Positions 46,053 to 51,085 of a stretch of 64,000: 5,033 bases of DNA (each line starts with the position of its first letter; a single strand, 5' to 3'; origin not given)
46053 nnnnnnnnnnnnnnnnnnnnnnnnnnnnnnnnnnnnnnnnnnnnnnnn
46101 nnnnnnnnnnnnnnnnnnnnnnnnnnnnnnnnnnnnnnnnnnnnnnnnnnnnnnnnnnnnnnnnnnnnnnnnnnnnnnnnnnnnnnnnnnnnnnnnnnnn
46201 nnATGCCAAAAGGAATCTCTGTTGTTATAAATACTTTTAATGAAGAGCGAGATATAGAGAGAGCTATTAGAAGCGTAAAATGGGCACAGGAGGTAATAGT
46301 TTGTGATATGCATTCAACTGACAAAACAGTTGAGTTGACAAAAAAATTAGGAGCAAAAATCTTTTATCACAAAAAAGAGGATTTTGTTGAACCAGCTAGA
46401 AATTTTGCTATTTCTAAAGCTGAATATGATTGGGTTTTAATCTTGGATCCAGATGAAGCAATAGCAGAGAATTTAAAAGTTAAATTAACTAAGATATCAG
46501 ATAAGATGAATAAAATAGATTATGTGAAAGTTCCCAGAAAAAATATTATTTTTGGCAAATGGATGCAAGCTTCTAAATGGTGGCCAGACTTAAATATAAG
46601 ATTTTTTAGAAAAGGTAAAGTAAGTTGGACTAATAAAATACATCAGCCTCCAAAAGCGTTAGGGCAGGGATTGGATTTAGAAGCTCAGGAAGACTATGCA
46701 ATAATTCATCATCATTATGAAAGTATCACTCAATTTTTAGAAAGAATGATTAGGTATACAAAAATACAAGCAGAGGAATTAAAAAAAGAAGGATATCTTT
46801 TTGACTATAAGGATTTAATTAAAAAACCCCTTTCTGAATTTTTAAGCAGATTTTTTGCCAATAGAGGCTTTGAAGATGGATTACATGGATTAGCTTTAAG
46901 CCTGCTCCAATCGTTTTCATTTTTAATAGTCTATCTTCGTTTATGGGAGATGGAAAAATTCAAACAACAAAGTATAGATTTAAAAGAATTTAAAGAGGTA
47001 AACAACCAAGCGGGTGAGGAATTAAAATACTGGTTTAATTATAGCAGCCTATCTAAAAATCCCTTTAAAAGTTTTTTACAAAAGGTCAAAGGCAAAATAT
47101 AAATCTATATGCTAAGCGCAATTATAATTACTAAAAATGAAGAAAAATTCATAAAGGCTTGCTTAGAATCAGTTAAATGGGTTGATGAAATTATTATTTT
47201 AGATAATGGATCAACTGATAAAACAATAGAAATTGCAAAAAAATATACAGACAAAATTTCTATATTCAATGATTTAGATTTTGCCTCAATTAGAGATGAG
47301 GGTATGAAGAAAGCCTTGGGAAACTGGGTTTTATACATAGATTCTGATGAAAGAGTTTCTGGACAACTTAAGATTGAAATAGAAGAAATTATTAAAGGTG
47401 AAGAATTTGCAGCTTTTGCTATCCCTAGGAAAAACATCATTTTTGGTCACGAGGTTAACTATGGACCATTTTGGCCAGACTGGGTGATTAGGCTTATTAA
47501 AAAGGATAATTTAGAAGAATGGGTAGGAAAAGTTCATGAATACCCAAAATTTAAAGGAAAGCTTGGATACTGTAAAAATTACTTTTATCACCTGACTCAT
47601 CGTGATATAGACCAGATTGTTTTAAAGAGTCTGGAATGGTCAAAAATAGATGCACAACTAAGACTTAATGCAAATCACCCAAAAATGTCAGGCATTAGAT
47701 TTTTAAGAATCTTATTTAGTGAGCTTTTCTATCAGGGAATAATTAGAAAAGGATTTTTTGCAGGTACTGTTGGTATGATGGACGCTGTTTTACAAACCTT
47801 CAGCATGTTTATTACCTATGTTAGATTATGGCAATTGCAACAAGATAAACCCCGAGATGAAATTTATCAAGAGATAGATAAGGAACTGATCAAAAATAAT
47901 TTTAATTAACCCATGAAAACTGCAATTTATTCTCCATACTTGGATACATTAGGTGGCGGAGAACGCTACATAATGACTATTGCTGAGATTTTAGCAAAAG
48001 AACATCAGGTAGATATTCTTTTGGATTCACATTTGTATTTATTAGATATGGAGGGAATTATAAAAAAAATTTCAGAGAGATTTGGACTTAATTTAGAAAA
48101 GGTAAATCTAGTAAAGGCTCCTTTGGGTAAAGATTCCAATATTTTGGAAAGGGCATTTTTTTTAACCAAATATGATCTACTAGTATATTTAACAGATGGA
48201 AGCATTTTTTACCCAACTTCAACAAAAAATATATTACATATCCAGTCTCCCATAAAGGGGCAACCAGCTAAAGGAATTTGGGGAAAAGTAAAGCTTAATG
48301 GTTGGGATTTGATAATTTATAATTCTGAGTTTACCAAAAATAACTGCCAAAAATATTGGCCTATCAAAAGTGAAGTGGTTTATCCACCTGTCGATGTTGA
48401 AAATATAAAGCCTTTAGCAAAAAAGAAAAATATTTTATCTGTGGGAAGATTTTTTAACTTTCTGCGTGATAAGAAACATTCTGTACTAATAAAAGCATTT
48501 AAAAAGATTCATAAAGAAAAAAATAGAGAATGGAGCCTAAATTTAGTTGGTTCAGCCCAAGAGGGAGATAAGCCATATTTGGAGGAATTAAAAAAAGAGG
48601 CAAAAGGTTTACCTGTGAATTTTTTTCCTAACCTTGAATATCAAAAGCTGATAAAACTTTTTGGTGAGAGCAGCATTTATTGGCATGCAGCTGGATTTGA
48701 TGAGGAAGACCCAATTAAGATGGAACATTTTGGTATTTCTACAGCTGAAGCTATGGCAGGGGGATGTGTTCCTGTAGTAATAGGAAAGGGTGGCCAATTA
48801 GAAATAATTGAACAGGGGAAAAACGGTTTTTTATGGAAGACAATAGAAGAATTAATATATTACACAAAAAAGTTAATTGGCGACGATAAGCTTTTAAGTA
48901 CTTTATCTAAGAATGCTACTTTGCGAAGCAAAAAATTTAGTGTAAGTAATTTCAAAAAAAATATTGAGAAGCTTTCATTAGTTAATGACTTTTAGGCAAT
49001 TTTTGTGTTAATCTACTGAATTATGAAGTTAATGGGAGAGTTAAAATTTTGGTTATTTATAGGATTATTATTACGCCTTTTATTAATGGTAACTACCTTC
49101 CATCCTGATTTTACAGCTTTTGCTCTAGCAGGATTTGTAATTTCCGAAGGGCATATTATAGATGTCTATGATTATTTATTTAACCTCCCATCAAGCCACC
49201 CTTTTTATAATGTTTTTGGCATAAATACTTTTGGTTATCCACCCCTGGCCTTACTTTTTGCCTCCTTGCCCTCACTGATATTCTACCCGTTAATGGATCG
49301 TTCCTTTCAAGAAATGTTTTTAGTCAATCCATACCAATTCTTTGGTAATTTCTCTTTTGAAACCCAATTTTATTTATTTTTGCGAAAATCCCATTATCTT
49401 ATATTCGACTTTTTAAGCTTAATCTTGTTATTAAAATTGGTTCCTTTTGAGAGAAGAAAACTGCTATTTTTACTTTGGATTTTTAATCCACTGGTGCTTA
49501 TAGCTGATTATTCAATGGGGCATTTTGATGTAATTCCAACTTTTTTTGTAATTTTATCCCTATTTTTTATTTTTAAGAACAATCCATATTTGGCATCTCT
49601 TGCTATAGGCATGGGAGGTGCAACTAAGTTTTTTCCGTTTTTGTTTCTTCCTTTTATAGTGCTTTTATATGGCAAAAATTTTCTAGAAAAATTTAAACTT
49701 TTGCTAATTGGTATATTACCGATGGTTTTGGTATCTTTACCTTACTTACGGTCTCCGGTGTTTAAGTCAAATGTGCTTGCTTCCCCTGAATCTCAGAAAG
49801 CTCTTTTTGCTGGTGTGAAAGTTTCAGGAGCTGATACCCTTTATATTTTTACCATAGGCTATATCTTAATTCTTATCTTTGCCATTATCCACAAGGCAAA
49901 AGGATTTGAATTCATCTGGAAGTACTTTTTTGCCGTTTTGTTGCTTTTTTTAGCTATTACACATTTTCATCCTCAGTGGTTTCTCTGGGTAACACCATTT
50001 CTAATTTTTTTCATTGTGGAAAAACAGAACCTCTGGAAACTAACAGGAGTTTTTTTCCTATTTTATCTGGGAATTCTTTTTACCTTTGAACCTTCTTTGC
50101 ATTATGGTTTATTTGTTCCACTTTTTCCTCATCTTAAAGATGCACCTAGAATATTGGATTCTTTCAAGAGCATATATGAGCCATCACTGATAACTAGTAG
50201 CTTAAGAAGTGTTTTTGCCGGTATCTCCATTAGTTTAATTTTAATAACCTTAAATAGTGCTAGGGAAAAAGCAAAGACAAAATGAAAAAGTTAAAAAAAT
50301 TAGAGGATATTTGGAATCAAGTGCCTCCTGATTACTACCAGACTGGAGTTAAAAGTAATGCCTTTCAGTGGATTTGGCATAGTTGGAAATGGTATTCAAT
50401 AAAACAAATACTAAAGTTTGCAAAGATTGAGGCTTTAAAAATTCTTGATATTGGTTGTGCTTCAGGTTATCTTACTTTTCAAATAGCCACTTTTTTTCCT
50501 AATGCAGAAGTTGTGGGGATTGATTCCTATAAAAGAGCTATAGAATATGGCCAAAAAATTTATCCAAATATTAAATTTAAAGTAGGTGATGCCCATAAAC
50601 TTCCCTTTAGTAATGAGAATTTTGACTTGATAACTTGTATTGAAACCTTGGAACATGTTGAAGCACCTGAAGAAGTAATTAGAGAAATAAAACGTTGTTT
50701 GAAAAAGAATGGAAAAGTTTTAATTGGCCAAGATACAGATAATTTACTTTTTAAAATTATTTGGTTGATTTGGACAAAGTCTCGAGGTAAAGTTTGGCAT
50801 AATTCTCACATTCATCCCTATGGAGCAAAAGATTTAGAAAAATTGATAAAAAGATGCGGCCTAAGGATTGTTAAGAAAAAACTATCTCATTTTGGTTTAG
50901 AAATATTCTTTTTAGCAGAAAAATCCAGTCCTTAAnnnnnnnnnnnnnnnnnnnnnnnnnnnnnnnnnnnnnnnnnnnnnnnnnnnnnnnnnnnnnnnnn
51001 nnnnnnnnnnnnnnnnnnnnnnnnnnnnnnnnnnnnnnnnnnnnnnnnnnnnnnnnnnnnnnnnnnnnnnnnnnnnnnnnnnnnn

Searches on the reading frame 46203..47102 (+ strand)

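Call 8: search_protein_families(library=pfam, proteins=[window:46203-47102:+], max_evalue=0.001)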
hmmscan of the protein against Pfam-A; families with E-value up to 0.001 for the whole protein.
window:46203-47102:+ (299 aa): 2 families
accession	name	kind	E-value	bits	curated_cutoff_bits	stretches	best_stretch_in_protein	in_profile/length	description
PF00535.33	Glycos_transf_2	-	7.9e-18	65.4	23.3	1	6-144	1-147/168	Glycosyl transferase family 2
PF13704.12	Glyco_tranf_2_4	-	0.0002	22.2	27.5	1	28-87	19-84/98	Glycosyl transferase family 2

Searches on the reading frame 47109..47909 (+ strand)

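Call 8: search_protein_families(library=pfam, proteins=[window:47109-47909:+], max_evalue=0.001)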
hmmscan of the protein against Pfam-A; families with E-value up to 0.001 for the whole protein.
window:47109-47909:+ (266 aa): 2 families
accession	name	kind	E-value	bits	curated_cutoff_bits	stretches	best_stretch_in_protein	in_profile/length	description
PF00535.33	Glycos_transf_2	-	4.3e-18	66.2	23.3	1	3-115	1-125/168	Glycosyl transferase family 2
PF13704.12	Glyco_tranf_2_4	-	1.3e-05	26.1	27.5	1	9-81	1-82/98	Glycosyl transferase family 2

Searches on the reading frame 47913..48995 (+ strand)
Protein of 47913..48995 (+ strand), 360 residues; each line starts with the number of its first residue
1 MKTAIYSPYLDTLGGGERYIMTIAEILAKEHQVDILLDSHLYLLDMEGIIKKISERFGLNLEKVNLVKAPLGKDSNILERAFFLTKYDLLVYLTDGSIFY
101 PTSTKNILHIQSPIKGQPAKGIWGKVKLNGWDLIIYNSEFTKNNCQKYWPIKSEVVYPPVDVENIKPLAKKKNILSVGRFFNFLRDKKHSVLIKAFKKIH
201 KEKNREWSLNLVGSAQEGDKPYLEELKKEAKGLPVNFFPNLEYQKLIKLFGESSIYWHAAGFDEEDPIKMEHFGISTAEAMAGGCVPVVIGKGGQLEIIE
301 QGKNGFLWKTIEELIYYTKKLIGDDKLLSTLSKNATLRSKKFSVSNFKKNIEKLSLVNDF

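Call 8: search_protein_families(library=pfam, proteins=[window:47913-48995:+], max_evalue=0.001)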
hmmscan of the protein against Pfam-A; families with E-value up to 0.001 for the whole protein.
window:47913-48995:+ (360 aa): 4 families
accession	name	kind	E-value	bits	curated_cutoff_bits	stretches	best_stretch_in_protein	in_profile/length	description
PF00534.26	Glycos_transf_1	-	3.7e-22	79.1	26.4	1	169-336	13-170/172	Glycosyl transferases group 1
PF13692.12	Glyco_trans_1_4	-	4.1e-15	56.7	27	1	172-322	2-140/142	Glycosyl transferases group 1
PF13439.12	Glyco_transf_4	-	7.5e-07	29.8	28.5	1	14-163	2-169/170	Glycosyltransferase Family 4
PF15924.11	ALG11_N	-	0.00064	20.2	29.8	0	3-78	4-80/209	ALG11 mannosyltransferase N-terminus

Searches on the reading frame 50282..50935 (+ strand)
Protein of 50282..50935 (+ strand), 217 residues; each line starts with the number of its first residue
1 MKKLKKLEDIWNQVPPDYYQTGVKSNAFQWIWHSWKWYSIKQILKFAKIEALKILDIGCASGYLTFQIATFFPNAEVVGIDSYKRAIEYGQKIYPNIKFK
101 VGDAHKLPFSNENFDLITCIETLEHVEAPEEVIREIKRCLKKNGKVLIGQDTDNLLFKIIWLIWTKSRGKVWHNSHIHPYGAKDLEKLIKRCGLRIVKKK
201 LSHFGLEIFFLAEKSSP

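Call 8: search_protein_families(library=pfam, proteins=[window:50282-50935:+], max_evalue=0.001)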
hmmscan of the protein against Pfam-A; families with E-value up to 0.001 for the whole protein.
window:50282-50935:+ (217 aa): 13 families
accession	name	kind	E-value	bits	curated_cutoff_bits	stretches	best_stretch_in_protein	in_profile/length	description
PF13847.12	Methyltransf_31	-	7e-27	94.3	27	1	51-149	4-110/145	Methyltransferase domain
PF08241.18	Methyltransf_11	-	6.4e-23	81.7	21.2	1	55-148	1-95/95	Methyltransferase domain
PF13649.12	Methyltransf_25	-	3.2e-22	79.5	27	1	54-144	1-97/97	Methyltransferase domain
PF13489.12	Methyltransf_23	-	4.9e-21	75.6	27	1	45-198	15-163/164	Methyltransferase domain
PF08242.18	Methyltransf_12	-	2.4e-17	63.9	30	1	55-145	1-97/98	Methyltransferase domain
PF01209.24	Ubie_methyltran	-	8.4e-11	42.1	20.1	1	7-148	9-151/233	ubiE/COQ5 methyltransferase family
PF08003.17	Methyltransf_9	-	1.1e-08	34.9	23.8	1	32-148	98-217/315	Protein of unknown function (DUF1698)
PF05175.20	MTS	-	2.6e-06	27.6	23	1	49-148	30-138/170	Methyltransferase small domain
PF05401.17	NodS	-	4.1e-06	27.2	24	1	43-154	34-150/201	Nodulation protein S (NodS)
PF01739.24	CheR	-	1.1e-05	25.5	27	0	91-150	114-175/195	CheR methyltransferase, SAM binding domain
PF02390.23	Methyltransf_4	-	1.1e-05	25.4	24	1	53-91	4-42/173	Putative methyltransferase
PF05219.18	DREV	-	2.3e-05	24.1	26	1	47-148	91-186/265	DREV methyltransferase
PF13679.12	Methyltransf_32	-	0.0001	22.7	27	1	41-99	14-78/143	Methyltransferase domain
